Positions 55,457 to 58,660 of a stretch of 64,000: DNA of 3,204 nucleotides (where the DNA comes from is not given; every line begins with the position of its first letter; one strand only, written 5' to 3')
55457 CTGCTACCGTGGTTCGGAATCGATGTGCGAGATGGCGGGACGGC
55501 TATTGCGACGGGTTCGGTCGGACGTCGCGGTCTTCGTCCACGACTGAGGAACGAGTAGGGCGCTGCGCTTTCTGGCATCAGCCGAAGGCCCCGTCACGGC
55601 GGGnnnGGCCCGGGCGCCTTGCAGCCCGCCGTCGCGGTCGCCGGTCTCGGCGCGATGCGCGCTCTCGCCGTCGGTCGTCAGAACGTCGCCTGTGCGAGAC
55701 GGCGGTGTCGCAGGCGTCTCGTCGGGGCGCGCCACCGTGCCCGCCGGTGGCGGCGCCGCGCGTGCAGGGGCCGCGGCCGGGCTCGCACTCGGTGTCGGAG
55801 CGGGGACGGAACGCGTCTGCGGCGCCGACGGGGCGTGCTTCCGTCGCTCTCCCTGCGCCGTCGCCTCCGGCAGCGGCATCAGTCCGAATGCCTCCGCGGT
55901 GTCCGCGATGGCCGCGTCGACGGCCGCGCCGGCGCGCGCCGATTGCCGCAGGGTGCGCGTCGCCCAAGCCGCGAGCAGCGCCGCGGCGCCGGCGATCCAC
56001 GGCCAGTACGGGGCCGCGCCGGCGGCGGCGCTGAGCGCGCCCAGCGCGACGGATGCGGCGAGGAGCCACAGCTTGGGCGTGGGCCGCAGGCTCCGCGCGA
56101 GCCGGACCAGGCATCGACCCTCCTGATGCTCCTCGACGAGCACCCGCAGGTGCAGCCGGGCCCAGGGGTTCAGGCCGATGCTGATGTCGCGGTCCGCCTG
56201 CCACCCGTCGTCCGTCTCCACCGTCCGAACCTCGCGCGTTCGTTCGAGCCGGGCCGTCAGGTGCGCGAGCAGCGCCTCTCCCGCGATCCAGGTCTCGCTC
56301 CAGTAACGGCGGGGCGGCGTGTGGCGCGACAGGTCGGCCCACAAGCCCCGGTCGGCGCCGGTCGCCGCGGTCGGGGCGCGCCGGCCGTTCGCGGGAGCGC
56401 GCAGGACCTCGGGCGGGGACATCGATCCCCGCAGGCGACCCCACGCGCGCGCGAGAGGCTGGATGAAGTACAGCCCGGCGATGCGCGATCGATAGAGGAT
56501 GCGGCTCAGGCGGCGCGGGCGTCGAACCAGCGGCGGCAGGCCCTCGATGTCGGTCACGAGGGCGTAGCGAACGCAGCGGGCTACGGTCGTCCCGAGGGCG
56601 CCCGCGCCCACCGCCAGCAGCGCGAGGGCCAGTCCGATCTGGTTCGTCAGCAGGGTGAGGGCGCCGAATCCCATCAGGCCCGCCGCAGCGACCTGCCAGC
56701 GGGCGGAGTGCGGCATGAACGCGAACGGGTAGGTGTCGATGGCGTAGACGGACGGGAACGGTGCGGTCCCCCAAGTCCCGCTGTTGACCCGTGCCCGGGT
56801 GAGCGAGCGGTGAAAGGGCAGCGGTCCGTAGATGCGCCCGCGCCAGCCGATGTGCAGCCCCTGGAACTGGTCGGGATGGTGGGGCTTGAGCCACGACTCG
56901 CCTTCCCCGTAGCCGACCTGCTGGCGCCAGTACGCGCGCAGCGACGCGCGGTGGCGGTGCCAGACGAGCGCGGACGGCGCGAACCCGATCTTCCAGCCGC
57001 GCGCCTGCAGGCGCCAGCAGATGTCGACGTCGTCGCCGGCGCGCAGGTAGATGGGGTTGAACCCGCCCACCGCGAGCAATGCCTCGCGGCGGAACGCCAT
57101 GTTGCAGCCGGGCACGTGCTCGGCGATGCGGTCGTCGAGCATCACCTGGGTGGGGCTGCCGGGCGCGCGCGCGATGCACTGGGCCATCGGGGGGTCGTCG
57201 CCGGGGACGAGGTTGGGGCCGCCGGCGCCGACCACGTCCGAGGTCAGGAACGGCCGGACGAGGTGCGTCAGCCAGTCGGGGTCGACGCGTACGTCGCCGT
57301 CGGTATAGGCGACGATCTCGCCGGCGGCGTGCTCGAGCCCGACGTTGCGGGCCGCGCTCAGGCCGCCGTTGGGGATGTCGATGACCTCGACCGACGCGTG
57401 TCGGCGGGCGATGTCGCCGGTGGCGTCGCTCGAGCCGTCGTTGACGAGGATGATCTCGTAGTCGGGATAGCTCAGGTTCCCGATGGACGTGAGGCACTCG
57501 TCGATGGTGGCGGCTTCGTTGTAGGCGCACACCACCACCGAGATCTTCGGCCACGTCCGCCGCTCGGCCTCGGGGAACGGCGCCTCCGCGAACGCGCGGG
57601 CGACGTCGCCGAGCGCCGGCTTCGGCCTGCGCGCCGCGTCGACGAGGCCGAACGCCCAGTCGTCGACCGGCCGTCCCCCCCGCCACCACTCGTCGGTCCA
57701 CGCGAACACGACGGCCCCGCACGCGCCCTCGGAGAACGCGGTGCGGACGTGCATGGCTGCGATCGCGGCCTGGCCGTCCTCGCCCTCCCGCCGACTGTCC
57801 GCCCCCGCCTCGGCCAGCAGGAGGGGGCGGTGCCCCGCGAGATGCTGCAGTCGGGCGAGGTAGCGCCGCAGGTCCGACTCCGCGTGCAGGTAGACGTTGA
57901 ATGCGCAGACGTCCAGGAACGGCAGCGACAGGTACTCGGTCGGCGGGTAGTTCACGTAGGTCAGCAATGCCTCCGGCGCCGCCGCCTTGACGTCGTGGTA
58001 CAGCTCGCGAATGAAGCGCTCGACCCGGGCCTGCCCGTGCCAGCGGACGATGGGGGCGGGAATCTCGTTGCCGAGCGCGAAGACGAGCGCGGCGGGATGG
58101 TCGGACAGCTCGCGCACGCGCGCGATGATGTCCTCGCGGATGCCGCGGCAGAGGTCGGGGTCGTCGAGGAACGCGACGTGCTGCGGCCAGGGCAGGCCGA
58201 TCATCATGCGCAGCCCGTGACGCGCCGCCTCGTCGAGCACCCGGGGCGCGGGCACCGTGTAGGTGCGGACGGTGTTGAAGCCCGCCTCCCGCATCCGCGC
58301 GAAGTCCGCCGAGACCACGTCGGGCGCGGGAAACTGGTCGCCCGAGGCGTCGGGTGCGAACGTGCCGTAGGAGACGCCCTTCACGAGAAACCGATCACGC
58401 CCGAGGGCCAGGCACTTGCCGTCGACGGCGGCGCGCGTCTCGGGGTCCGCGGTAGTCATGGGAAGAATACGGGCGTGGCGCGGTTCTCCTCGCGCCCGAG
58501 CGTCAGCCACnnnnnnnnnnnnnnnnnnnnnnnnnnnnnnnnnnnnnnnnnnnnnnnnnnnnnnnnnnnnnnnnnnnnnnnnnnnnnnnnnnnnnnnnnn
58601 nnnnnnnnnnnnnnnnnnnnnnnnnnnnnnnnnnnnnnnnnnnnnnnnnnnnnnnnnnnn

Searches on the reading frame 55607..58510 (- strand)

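Call 77: search_protein_families(library=pfam, proteins=[window:55607-58510:-], max_evalue=0.0001)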
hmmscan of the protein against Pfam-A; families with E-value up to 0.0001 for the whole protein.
window:55607-58510:- (968 aa): 6 families
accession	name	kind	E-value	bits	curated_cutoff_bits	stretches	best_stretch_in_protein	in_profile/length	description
PF00535.33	Glycos_transf_2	-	2.4e-32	112.6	23.3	1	324-478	1-164/168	Glycosyl transferase family 2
PF13641.12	Glyco_tranf_2_3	-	6.8e-27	95.4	27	1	321-531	1-224/230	Glycosyltransferase like family 2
PF13632.12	Glyco_trans_2_3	-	1.2e-14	55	27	1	399-571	1-175/198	Glycosyl transferase family group 2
PF13506.12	Glyco_transf_21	-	3.2e-11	43.4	21.7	1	391-532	25-170/174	Glycosyl transferase family 21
PF10111.15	Glyco_tranf_2_2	-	2.7e-10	40.6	27.3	1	324-417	1-102/276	Glycosyltransferase like family 2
PF02836.23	Glyco_hydro_2_C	-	3e-05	23.7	21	1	29-239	3-214/302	Glycosyl hydrolases family 2, TIM barrel domain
